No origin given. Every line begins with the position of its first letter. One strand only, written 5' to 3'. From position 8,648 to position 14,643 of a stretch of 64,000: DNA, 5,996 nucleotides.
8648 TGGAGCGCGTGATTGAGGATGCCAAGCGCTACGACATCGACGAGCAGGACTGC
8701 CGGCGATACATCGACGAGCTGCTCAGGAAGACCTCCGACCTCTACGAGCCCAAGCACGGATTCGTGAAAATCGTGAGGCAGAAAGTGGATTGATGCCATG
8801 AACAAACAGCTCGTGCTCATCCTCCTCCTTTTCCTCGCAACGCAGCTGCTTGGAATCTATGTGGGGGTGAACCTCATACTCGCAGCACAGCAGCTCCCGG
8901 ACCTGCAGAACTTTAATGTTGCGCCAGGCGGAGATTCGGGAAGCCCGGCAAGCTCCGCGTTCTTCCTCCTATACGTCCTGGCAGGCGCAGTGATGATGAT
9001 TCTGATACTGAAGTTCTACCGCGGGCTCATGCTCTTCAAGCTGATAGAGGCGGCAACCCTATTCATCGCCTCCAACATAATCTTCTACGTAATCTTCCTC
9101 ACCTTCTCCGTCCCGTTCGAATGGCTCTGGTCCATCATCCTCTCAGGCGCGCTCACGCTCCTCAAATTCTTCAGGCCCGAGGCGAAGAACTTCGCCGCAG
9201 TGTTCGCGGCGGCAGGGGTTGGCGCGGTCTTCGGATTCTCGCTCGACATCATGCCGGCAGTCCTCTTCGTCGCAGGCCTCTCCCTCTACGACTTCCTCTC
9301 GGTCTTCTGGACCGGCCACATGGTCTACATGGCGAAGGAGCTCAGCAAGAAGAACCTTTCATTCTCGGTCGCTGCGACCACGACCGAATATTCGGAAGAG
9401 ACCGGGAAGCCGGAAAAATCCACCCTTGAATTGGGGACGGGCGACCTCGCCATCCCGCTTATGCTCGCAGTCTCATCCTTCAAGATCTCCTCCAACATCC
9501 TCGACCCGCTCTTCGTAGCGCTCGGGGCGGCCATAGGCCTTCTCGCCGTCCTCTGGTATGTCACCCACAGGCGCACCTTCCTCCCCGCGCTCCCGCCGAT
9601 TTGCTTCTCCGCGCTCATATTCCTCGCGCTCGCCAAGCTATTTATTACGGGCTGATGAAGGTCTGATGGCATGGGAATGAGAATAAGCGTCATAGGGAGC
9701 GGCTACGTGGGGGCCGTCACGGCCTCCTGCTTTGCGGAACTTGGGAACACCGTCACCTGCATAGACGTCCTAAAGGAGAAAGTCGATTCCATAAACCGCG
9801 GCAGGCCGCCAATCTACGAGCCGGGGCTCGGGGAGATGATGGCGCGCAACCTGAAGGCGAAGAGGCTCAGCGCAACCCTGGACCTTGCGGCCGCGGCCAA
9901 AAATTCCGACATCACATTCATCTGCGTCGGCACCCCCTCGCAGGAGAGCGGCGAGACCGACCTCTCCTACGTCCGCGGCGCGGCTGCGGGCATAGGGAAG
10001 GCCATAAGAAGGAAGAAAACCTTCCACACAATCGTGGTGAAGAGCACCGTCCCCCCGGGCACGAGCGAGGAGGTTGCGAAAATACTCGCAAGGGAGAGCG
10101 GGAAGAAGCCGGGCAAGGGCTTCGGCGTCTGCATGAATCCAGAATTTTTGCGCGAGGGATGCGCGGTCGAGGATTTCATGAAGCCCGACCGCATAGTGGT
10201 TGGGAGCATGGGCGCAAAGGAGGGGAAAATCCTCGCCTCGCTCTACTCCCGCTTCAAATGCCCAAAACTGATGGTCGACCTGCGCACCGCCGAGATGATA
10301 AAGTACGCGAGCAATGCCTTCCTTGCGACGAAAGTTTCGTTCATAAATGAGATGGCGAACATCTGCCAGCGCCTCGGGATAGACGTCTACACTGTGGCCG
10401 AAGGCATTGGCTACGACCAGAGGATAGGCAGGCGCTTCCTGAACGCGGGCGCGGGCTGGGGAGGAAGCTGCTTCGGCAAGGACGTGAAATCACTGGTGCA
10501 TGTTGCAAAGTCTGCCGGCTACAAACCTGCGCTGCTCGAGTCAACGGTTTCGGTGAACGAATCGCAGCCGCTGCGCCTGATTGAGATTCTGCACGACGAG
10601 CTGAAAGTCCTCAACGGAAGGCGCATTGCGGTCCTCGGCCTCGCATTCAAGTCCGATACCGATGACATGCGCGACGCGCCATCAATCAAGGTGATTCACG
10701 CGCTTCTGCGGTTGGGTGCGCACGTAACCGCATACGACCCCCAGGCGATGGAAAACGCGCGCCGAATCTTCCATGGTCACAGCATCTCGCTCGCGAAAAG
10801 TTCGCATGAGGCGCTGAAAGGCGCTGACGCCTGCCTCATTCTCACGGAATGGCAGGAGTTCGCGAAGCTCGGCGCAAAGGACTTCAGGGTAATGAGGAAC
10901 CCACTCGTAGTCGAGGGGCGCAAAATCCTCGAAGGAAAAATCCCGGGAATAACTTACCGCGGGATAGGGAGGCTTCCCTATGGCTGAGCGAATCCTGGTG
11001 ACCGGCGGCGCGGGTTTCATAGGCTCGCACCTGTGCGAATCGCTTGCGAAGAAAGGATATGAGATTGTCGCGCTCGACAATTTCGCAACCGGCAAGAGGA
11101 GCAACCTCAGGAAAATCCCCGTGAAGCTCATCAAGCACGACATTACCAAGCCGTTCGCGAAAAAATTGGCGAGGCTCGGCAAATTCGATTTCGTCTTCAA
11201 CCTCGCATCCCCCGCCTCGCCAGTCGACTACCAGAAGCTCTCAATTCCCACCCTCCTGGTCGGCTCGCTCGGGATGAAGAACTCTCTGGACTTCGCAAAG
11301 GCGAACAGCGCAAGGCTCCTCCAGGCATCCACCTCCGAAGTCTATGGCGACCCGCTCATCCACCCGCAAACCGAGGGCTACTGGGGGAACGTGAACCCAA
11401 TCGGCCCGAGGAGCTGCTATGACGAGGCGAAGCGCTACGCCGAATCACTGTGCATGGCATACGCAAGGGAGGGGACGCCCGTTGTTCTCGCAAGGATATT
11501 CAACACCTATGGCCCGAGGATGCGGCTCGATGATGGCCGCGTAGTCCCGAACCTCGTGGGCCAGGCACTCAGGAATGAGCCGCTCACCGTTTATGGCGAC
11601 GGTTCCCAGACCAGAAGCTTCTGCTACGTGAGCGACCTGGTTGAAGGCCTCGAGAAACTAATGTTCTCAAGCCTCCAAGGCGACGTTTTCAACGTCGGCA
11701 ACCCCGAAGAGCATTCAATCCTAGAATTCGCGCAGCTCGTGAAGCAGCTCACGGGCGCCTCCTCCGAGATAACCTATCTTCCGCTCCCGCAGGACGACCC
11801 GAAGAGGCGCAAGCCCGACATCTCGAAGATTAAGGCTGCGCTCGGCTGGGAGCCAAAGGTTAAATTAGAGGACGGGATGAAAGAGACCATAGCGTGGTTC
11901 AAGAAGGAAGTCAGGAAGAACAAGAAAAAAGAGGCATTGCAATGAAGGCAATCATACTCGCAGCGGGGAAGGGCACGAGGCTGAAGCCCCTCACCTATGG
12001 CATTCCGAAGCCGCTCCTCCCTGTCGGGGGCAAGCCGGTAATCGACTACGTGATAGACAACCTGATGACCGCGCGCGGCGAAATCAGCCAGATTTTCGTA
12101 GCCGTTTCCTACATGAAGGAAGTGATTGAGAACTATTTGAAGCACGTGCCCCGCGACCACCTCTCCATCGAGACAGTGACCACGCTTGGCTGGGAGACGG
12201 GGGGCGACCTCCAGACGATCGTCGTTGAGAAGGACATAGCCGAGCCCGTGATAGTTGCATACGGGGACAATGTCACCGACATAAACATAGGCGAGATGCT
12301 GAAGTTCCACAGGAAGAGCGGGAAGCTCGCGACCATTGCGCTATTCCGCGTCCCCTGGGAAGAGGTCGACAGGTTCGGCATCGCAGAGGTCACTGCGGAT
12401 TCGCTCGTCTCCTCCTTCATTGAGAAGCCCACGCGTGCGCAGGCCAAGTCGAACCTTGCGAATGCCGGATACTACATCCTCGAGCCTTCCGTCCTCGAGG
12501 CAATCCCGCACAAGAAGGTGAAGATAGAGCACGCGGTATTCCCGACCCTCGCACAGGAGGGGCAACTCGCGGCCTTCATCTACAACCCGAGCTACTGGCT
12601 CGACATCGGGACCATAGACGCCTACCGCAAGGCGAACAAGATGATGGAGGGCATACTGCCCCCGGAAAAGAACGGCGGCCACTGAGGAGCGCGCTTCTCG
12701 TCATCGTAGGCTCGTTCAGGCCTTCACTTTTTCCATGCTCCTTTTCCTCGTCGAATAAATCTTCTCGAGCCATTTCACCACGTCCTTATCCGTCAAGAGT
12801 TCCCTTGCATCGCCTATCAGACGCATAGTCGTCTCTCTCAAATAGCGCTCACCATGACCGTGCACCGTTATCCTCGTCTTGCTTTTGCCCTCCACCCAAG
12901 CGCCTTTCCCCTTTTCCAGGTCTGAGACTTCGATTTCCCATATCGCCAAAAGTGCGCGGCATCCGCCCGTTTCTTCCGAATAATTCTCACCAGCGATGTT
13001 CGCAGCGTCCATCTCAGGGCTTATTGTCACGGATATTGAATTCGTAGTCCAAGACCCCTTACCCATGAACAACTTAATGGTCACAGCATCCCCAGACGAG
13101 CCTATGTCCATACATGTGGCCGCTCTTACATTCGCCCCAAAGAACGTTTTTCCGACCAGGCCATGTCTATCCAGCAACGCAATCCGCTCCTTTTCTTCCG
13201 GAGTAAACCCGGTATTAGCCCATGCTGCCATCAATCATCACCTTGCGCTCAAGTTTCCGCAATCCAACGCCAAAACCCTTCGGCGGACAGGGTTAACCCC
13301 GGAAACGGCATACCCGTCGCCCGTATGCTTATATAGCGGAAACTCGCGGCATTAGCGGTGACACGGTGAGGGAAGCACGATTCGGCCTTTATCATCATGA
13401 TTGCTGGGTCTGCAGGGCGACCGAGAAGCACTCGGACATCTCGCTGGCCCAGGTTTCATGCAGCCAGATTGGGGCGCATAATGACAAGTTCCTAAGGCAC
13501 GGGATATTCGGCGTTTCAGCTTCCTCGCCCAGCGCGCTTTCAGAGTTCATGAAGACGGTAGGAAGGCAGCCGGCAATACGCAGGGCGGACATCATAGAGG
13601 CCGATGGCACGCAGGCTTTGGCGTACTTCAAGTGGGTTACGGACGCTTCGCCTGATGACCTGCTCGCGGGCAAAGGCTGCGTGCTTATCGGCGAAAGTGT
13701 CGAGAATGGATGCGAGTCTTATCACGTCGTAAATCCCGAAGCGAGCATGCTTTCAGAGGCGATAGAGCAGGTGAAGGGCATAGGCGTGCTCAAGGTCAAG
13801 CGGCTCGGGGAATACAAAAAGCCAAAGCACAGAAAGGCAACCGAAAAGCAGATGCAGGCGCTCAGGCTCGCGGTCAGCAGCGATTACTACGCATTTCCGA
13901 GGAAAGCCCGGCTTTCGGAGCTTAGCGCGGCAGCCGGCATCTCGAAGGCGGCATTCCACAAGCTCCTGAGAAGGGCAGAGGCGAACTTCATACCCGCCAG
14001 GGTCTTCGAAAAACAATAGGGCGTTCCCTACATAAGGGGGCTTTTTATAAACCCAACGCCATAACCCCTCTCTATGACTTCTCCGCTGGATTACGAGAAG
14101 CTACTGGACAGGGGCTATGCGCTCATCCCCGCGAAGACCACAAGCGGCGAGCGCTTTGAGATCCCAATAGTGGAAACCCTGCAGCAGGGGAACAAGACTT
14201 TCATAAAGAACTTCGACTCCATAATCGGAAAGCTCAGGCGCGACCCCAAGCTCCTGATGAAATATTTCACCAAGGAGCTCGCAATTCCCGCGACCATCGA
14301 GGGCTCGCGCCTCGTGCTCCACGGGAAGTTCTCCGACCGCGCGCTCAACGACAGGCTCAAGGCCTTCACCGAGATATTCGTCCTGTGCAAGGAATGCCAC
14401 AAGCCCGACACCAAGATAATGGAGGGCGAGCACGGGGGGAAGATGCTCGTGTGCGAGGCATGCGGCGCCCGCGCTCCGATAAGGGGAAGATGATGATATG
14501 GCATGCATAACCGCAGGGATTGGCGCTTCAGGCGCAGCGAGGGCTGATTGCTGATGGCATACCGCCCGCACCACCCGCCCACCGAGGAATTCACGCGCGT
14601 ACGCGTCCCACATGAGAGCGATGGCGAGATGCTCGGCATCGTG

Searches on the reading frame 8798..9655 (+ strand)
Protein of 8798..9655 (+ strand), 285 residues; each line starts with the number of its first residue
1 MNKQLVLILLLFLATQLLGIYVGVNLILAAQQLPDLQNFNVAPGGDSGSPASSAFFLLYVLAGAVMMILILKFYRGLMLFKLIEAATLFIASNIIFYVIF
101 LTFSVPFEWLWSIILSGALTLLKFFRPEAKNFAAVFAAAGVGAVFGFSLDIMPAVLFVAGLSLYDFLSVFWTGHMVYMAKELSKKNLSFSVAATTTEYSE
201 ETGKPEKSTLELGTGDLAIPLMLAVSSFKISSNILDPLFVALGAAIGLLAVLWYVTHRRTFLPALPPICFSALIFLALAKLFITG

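Call 8: search_protein_families(library=pfam, proteins=[window:8798-9655:+], max_evalue=0.001)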
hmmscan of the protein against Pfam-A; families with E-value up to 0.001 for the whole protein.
window:8798-9655:+ (285 aa): 1 family
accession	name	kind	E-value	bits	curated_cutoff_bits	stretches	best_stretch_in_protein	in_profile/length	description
PF06550.16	SPP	-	1.1e-17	64.9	23.9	1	46-274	28-272/283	Signal-peptide peptidase, presenilin aspartyl protease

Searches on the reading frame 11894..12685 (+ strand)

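Call 8: search_protein_families(library=pfam, proteins=[window:11894-12685:+], max_evalue=0.001)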
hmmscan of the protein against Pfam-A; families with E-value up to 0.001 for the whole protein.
window:11894-12685:+ (263 aa): 3 families
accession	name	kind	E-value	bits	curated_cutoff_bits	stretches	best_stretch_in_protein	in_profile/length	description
PF00483.29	NTP_transferase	-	4.3e-42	144.8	21.2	1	18-250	1-241/245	Nucleotidyl transferase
PF12804.13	NTP_transf_3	-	6.7e-10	39.8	27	1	19-125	1-95/160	MobA-like NTP transferase domain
PF01128.25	IspD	-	7.7e-05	23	27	1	18-81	2-62/221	2-C-methyl-D-erythritol 4-phosphate cytidylyltransferase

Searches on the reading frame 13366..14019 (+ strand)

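Call 8: search_protein_families(library=pfam, proteins=[window:13366-14019:+], max_evalue=0.001)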
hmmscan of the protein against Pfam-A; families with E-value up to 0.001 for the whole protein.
window:13366-14019:+ (217 aa): 1 family
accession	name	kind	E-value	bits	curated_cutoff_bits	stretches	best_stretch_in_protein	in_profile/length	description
PF04967.18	HTH_10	-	2.9e-14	53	23.1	1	159-207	2-50/53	HTH DNA binding domain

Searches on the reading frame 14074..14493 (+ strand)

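Call 8: search_protein_families(library=pfam, proteins=[window:14074-14493:+], max_evalue=0.001)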
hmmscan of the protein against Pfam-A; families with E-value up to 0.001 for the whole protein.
window:14074-14493:+ (139 aa): 1 family
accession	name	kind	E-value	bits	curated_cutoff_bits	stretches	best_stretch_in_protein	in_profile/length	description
PF01873.23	eIF-5_eIF-2B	-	3.8e-32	111.1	27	1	21-133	4-117/117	Domain found in IF2B/IF5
